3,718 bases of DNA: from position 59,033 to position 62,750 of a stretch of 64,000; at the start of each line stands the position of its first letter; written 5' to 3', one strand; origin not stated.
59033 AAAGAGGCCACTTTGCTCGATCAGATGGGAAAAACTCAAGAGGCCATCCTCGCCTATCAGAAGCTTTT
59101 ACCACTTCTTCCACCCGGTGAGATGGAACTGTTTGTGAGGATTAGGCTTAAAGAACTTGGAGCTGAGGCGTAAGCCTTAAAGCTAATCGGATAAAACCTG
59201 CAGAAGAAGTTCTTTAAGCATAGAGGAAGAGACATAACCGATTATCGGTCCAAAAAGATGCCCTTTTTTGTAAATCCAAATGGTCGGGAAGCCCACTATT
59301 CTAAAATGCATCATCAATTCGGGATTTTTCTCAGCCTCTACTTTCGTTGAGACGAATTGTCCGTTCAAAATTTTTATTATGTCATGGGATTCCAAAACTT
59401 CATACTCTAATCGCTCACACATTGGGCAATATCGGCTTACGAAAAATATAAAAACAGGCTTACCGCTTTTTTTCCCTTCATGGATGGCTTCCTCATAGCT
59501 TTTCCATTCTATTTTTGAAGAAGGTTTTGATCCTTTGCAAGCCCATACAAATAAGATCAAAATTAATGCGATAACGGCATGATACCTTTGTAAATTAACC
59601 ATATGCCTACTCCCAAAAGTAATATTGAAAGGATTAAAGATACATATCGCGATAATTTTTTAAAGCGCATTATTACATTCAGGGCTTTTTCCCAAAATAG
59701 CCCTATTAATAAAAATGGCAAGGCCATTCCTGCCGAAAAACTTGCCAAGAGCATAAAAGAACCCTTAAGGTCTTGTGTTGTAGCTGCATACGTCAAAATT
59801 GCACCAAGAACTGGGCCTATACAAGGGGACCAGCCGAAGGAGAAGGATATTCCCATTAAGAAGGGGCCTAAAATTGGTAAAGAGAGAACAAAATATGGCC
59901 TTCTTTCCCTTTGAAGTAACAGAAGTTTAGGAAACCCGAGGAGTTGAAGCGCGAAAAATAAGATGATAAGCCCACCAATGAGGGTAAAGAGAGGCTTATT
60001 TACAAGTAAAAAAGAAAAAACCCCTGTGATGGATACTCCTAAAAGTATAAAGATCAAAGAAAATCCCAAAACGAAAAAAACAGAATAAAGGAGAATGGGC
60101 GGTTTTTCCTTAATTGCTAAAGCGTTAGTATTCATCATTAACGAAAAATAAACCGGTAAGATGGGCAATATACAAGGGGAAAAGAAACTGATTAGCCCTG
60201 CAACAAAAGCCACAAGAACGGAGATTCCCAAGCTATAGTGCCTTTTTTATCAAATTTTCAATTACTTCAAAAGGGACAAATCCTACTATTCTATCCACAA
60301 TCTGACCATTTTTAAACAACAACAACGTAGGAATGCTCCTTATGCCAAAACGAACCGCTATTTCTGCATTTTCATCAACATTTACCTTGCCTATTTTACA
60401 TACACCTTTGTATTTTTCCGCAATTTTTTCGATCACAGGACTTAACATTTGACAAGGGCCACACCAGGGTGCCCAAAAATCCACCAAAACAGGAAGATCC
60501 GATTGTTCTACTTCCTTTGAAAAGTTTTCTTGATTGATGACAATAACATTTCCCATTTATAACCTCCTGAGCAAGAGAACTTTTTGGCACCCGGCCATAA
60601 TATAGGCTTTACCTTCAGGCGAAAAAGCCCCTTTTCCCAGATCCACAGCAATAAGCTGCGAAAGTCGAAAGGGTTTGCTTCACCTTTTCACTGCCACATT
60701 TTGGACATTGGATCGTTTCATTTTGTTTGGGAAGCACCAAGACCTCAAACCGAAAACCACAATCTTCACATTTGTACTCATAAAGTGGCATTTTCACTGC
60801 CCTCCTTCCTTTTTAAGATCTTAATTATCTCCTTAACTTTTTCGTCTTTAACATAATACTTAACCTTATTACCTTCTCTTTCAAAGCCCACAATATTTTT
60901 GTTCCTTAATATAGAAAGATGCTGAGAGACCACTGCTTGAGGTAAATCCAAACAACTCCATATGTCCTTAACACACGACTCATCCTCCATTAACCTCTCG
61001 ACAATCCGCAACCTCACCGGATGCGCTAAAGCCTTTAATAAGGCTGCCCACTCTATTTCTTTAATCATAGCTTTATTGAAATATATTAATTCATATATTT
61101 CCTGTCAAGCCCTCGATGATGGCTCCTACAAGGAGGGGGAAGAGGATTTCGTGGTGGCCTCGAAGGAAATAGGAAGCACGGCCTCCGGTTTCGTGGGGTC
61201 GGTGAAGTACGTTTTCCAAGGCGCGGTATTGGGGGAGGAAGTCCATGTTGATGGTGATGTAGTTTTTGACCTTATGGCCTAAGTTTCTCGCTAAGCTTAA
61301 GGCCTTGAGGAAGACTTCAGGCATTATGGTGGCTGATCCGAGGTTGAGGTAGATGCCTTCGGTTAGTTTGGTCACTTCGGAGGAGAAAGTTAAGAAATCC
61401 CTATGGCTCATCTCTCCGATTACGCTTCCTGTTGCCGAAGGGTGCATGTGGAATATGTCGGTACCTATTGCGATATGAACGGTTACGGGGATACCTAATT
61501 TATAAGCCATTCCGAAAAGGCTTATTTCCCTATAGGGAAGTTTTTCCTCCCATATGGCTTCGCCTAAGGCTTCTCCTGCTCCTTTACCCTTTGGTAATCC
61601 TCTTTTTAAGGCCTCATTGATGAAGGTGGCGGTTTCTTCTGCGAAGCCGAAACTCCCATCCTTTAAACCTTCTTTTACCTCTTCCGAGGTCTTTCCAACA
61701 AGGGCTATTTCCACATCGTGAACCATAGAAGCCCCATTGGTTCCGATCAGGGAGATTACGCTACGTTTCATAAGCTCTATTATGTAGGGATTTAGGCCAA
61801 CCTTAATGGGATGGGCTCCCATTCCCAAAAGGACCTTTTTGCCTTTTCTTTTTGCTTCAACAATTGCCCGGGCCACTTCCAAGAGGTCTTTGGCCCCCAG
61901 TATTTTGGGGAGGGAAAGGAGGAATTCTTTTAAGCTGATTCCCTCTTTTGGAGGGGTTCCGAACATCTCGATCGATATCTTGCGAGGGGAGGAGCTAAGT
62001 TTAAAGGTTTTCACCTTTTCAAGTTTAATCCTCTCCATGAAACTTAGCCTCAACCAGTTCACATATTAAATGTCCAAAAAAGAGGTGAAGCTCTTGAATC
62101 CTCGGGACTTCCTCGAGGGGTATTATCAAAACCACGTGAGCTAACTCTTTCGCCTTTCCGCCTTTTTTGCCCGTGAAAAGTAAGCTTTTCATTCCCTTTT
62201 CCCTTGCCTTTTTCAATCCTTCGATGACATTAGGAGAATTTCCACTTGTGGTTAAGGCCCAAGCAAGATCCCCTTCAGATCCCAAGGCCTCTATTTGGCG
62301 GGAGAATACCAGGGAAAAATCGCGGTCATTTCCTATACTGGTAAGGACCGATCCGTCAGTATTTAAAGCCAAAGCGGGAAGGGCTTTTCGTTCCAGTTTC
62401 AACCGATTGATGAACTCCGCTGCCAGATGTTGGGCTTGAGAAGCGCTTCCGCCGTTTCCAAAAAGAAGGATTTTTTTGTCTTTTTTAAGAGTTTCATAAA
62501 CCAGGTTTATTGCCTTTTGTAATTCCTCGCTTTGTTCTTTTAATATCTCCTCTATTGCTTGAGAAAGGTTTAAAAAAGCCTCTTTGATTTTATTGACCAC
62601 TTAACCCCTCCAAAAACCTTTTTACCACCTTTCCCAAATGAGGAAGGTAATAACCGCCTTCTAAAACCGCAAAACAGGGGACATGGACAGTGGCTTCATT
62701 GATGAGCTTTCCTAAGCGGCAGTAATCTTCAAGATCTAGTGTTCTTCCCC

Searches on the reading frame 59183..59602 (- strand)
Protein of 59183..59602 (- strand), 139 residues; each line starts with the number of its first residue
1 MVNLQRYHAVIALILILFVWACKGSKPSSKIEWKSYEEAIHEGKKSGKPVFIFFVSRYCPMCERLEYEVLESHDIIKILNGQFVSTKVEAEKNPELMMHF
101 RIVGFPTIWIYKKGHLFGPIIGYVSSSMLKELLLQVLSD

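Call 41: search_protein_families(library=pfam, proteins=[window:59183-59602:-], max_evalue=0.001)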
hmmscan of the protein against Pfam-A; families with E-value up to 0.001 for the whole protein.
window:59183-59602:- (139 aa): 4 families
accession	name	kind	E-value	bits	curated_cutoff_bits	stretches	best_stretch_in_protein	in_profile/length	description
PF13899.12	Thioredoxin_7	-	7.4e-11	42.5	27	1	33-112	2-82/83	Thioredoxin-like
PF13098.12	Thioredoxin_2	-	7.5e-11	42.7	27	1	44-133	2-104/104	Thioredoxin-like domain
PF00085.26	Thioredoxin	-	2.2e-10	40.9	23.5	1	34-131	8-99/103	Thioredoxin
PF03190.21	Thioredox_DsbH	-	1.6e-08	35.1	27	1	29-98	18-88/163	Protein of unknown function, DUF255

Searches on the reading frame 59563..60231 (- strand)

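Call 41: search_protein_families(library=pfam, proteins=[window:59563-60231:-], max_evalue=0.001)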
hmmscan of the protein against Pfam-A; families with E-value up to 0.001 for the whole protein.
window:59563-60231:- (222 aa): 1 family
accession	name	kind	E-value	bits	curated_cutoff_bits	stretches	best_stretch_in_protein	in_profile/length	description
PF02683.22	DsbD_TM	-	6.3e-17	62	27.1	1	4-214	4-216/219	Cytochrome C biogenesis protein transmembrane domain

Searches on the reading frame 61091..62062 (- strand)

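Call 41: search_protein_families(library=pfam, proteins=[window:61091-62062:-], max_evalue=0.001)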
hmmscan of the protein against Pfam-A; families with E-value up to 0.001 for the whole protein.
window:61091-62062:- (323 aa): 1 family
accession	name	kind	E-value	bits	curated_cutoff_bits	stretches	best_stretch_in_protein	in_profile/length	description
PF01916.23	DS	-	0.00069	19.4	27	0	56-125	12-82/288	Deoxyhypusine synthase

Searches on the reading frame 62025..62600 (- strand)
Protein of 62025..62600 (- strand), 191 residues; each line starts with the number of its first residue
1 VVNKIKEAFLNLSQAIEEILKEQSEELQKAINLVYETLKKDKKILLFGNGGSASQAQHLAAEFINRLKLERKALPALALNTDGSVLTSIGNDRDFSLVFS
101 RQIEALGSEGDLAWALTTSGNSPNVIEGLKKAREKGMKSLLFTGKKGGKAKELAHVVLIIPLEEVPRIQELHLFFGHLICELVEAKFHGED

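Call 41: search_protein_families(library=pfam, proteins=[window:62025-62600:-], max_evalue=0.001)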
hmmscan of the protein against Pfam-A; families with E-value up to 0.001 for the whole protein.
window:62025-62600:- (191 aa): 2 families
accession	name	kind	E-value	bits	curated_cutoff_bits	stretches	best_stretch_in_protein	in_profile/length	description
PF13580.11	SIS_2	-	1.5e-27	96.7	27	1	12-138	6-132/138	SIS domain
PF01380.27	SIS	-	4.8e-09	36.6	25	1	106-164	50-108/131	SIS domain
